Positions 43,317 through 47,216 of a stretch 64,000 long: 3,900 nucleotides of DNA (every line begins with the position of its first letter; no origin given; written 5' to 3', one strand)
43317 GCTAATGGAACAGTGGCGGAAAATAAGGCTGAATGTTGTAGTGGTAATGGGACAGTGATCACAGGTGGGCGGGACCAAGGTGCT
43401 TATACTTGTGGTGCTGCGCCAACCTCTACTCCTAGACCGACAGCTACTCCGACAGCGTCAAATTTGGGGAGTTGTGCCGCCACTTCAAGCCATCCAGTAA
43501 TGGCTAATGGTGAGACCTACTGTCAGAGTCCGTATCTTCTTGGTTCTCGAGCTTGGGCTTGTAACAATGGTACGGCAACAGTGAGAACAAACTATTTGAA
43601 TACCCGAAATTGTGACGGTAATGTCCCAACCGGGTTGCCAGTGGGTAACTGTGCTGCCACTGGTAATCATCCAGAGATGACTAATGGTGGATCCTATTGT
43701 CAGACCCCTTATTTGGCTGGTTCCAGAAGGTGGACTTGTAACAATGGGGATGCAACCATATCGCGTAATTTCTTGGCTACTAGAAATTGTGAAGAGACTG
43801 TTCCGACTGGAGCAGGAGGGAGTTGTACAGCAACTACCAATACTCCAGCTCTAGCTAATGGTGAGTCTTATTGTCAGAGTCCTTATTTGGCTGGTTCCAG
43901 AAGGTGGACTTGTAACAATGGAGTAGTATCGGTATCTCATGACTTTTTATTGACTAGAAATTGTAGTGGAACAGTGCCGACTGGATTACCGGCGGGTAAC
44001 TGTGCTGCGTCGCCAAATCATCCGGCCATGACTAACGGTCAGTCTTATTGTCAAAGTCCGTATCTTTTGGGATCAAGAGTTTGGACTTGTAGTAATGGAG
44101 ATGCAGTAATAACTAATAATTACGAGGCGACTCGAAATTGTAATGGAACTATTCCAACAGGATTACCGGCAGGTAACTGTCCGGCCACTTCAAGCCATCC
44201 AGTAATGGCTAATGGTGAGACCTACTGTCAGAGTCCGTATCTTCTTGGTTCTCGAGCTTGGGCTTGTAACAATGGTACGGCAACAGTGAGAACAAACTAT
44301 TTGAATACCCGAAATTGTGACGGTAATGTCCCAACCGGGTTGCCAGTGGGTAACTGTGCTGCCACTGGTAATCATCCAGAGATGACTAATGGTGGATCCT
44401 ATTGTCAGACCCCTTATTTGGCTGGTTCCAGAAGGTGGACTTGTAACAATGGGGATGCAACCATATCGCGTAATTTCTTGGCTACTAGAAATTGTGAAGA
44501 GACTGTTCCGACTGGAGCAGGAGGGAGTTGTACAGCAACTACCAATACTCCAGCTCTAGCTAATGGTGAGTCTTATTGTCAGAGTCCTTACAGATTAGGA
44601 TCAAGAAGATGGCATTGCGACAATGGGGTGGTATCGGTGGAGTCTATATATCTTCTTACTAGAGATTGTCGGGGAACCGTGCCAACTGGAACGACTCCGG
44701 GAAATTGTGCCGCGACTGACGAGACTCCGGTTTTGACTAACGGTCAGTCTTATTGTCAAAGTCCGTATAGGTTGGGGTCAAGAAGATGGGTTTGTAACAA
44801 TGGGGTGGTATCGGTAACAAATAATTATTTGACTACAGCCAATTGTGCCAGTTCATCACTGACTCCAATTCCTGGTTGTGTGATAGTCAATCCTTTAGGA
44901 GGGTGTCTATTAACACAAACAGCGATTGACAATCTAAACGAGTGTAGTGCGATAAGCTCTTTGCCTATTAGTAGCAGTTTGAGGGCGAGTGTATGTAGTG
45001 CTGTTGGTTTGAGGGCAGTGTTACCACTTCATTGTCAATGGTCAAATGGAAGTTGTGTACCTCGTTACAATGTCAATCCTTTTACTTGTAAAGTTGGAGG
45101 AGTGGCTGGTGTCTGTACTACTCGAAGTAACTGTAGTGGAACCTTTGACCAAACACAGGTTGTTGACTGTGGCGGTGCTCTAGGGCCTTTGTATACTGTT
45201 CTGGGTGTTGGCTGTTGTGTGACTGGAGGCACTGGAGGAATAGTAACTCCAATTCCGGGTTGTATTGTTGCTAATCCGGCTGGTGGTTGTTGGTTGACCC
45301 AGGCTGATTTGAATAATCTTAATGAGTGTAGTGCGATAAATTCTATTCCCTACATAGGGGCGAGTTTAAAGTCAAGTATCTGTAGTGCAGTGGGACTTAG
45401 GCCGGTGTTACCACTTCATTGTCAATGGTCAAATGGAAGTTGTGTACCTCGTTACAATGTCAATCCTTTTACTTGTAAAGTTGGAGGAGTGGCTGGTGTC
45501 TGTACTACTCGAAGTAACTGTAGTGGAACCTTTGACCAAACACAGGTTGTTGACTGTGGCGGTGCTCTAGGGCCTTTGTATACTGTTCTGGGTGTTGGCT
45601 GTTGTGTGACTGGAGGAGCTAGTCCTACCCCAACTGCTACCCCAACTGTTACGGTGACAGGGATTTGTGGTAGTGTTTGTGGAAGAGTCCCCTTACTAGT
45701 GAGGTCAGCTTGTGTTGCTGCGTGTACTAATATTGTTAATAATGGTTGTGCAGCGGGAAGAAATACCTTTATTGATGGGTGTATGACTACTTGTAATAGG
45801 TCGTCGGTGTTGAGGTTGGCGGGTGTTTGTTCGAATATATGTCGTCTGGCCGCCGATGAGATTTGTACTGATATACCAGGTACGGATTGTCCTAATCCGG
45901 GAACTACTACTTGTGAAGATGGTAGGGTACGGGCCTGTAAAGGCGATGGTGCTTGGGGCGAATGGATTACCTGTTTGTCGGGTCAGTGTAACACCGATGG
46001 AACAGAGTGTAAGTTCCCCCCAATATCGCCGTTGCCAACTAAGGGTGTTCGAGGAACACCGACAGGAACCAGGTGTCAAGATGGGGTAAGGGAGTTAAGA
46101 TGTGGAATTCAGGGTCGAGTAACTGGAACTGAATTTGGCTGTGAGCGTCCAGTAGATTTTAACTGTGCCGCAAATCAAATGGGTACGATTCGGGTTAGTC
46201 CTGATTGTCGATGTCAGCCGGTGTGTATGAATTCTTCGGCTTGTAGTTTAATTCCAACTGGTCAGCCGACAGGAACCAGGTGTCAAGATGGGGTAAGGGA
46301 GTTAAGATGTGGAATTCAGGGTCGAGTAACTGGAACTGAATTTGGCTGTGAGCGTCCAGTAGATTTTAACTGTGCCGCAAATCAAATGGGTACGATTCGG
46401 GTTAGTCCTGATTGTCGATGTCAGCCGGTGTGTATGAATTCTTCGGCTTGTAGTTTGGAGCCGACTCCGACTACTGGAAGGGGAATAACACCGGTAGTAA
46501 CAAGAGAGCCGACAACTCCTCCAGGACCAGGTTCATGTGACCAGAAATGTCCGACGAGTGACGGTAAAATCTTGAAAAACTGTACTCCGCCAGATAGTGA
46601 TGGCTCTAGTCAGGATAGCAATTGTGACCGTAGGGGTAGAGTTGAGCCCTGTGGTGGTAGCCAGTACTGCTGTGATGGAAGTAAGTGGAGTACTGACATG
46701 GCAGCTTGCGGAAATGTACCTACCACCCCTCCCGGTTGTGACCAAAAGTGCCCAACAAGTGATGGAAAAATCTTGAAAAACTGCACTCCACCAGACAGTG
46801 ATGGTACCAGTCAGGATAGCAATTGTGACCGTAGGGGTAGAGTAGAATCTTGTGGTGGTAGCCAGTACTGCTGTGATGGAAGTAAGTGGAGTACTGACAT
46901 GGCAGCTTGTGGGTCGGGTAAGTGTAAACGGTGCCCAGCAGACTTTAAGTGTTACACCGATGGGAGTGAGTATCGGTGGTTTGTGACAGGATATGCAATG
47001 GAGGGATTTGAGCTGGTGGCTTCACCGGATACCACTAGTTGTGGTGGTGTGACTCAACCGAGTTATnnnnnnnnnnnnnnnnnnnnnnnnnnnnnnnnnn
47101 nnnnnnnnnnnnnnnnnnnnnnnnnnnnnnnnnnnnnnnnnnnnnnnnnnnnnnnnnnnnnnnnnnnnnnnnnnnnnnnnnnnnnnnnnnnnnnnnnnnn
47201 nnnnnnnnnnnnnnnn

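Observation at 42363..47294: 1643-aa cysteine-rich modular surface protein with near-identical tandem DNA repeats and a C-terminal dockerin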

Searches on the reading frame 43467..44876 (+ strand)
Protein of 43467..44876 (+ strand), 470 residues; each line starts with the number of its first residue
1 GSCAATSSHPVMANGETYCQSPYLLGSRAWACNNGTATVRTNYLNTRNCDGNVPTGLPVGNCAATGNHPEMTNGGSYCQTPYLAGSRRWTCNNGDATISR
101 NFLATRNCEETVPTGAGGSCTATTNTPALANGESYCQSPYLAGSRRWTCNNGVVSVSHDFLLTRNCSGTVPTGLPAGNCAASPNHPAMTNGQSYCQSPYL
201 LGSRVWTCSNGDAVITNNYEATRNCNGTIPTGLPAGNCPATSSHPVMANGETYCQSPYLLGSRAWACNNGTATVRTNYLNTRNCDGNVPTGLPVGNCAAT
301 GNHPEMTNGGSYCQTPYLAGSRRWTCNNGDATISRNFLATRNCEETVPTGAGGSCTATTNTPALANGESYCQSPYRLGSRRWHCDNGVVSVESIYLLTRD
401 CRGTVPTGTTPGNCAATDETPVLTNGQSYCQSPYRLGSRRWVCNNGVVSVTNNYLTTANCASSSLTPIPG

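Call 42: find_homologous_proteins(query=window:43467-44876:+, max_evalue=0.001)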
Query window:43467-44876:+: 8000 candidates shared short words with the query, none scored E <= 0.001.

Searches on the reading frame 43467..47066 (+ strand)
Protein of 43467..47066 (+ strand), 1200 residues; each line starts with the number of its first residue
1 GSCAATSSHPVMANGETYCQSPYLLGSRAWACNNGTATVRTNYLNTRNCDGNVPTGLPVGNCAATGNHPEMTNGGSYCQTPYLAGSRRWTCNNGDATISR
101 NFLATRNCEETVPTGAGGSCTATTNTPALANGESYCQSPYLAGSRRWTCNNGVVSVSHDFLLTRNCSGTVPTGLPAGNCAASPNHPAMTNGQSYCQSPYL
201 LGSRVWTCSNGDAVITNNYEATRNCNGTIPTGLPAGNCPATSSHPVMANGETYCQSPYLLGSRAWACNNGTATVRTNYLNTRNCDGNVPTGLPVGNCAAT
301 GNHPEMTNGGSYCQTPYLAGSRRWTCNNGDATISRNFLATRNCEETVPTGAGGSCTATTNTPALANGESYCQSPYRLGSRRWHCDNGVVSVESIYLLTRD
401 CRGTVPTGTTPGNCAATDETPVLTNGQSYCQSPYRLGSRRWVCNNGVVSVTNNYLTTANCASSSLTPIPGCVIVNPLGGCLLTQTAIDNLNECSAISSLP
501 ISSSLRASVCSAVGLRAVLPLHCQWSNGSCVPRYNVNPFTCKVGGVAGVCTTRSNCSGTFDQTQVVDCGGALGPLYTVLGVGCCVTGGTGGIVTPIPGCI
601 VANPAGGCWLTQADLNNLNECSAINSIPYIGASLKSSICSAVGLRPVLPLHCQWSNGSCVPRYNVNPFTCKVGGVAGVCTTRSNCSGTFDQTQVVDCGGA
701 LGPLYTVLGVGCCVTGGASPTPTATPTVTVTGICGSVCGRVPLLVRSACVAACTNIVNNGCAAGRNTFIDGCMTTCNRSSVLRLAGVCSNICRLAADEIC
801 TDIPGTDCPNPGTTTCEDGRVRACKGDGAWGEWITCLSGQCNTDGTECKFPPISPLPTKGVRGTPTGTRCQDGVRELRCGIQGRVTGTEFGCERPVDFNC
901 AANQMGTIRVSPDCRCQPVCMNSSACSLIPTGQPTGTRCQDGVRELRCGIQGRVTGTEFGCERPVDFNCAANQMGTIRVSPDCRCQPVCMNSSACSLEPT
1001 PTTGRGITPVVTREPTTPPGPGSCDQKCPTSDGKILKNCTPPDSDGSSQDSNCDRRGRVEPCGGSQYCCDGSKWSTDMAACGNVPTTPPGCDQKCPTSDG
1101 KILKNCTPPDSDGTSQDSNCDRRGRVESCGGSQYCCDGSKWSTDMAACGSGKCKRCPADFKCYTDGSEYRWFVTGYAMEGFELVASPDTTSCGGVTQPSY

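Call 29: search_protein_representatives(protein=window:43467-47066:+)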
Query: 1200 residues. Proteins with E-value up to 0.001 (for the whole library): 112; up to 1e-10: 27; up to 1e-30: 1. The best 112 are listed.
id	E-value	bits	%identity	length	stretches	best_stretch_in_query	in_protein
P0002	4.9e-56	207.1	55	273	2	1013-1148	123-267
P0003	9.2e-30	120.0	34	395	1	36-407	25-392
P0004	4.5e-29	117.7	36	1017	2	1-465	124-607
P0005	1.8e-26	109.1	48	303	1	1022-1150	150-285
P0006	1.9e-24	102.4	51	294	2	1086-1154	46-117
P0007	7.8e-24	100.4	51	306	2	1020-1098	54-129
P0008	1.0e-22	96.7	51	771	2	1076-1150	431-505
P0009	1.1e-22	96.5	50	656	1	1081-1194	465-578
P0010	1.3e-21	93.0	48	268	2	1090-1158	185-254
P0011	1.7e-17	79.4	53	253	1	1085-1200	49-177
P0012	3.0e-17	78.5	44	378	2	1022-1114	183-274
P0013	3.4e-17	78.4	43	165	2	1060-1151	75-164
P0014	2.0e-15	72.5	42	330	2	1093-1160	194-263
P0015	2.3e-15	72.3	42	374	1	977-1093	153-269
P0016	2.4e-14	68.9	53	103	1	1010-1081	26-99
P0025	1.6e-11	59.6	46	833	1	960-1084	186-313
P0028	3.3e-11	58.5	48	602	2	347-407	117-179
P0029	1.2e-10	56.7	42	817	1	1016-1144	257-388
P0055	2.9e-08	48.8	53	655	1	1022-1099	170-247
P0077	2.6e-06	42.3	46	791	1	1018-1089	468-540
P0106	1.6e-04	36.4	22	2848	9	65-342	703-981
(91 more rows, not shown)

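Call 67: search_protein_families(library=pfam, proteins=[P0008, P0012, P0025, P0029, P0055, P0077, P0106, P0004, P0028, P0009], max_evalue=0.001)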
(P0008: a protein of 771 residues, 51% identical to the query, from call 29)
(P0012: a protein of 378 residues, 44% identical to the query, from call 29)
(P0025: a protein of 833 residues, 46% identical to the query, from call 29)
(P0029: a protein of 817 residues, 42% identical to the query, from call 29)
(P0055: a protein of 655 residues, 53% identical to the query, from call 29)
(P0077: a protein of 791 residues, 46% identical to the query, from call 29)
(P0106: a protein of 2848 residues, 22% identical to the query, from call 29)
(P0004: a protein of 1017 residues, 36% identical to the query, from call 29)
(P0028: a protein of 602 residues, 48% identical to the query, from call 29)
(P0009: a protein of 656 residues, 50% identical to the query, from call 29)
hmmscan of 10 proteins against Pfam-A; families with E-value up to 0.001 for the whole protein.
P0008 (771 aa): 2 families
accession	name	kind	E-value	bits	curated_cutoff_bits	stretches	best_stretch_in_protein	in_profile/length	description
PF16656.11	Pur_ac_phosph_N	-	1.1e-09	39.2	30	1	40-132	2-85/93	Purple acid Phosphatase, N-terminal domain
PF00041.27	fn3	-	2.9e-06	27.8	25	1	38-126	2-67/84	Fibronectin type III domain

P0012 (378 aa): 1 family
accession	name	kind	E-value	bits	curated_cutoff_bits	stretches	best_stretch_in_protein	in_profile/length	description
PF05345.18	He_PIG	-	3.8e-05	24.5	24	1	275-367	1-94/96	Putative Ig domain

P0025 (833 aa): 0 families

P0029 (817 aa): 0 families

P0055 (655 aa): 0 families

P0077 (791 aa): 2 families
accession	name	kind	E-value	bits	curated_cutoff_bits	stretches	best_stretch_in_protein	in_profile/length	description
PF16656.11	Pur_ac_phosph_N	-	1.3e-11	45.3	30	1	44-126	6-82/93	Purple acid Phosphatase, N-terminal domain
PF00041.27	fn3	-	1.4e-05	25.6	25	1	40-121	2-66/84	Fibronectin type III domain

P0106 (2848 aa): 2 families
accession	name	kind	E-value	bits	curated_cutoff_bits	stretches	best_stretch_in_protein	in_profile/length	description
PF06127.16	Mpo1-like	-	3.3e-12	46.8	24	0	263-296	32-65/95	2-hydroxy-palmitic acid dioxygenase Mpo1-like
PF03526.18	Microcin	-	0.00013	22.2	25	0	2084-2110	12-38/55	Colicin E1 (microcin) immunity protein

P0004 (1017 aa): 0 families

P0028 (602 aa): 0 families

P0009 (656 aa): 0 families

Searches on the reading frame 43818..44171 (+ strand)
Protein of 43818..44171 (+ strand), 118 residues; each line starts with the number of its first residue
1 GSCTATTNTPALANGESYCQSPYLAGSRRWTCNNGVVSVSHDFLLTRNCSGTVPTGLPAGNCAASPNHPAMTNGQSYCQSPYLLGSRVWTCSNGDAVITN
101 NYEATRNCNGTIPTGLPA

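Call 56: predict_structure(alignment_id=A3)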
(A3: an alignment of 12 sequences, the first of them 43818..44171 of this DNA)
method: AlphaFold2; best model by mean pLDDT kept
length: 118 residues; sequences in the alignment: 12
mean_pLDDT: 72.7   pTM: 0.44
mean pLDDT of the five models: 72.7, 70.3, 66.8, 62.8, 58.4
residues with pLDDT >= 90: 0; 70-90: 86; 50-70: 20; < 50: 12
segments of 3 or more residues with pLDDT < 50: 52-56, 113-118
pLDDT, mean of each block of 10 residues (from residue 1): 79 80 81 81 72 53 75 80 79 77 66 43
secondary structure, 60 per line:
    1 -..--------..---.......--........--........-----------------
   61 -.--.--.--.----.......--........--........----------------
elements in order: E17-23 E26-33 E36-43 E76-82 E85-92 E95-102

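Call 80: search_solved_structures(query=A3, max_evalue=5)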
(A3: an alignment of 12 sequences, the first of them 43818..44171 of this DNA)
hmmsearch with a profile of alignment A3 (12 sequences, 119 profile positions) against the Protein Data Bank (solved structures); distinct sequences matched with E-value up to 5: 10.
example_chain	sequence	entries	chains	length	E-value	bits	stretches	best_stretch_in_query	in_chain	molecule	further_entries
7wki_A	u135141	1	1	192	0.017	18.4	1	18-100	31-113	Complement factor H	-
3sw0_X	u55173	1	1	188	0.021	18.2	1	18-100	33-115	Complement factor H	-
2g7i_A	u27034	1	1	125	0.4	14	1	18-37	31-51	Complement factor H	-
3kzj_A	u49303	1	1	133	0.41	14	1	18-36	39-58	Complement factor H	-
5nbq_D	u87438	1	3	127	0.42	14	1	18-36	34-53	Complement factor H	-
4muc_A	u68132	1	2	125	0.44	13.9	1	18-37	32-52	Complement factor H-related protein 1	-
6zh1_B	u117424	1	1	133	0.45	13.9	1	18-36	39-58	Complement factor H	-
2bzm_A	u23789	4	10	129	0.45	13.8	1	18-36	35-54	COMPLEMENT FACTOR H | HF protein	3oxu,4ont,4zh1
3rj3_D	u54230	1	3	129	0.53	13.6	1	18-36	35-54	Complement Factor H-related protein 1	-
3r62_A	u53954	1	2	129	0.54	13.6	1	18-36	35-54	Complement factor H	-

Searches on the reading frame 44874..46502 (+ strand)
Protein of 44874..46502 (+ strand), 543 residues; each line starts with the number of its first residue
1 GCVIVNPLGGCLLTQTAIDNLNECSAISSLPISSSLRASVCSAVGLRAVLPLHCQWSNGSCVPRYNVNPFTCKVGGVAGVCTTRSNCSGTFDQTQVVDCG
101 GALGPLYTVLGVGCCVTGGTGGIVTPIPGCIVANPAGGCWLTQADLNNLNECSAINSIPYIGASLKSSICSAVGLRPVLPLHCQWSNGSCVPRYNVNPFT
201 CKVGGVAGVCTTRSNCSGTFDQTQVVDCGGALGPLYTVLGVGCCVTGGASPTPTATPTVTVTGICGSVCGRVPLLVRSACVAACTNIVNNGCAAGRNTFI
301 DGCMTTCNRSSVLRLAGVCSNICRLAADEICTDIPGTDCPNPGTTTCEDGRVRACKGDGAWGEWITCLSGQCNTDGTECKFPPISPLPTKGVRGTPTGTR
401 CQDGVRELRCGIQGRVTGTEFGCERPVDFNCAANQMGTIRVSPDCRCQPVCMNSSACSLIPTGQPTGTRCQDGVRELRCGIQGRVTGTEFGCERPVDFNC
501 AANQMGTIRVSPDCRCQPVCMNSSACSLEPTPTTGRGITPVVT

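Call 69: find_related_loci(query=window:44874-46502:+, collection=metagenome_contigs, flank=7000)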
Query window:44874-46502:+ (543 aa) in metagenome_contigs; peptide patterns used: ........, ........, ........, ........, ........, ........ (x = any residue, [..] = any of these).
27 stretches matched a pattern, but none encodes a relative of the query by tblastn (E <= 1e-3).

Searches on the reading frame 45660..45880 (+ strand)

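Call 22: search_protein_families(library=pfam, proteins=[window:45660-45880:+], max_evalue=10)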
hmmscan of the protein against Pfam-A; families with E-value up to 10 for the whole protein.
window:45660-45880:+ (73 aa): 1 family
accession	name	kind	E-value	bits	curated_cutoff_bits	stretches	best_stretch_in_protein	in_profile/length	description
PF13225.11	D27-like_C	-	4.8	7.7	27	0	53-70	40-57/88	Beta-carotene isomerase D27-like, C-terminal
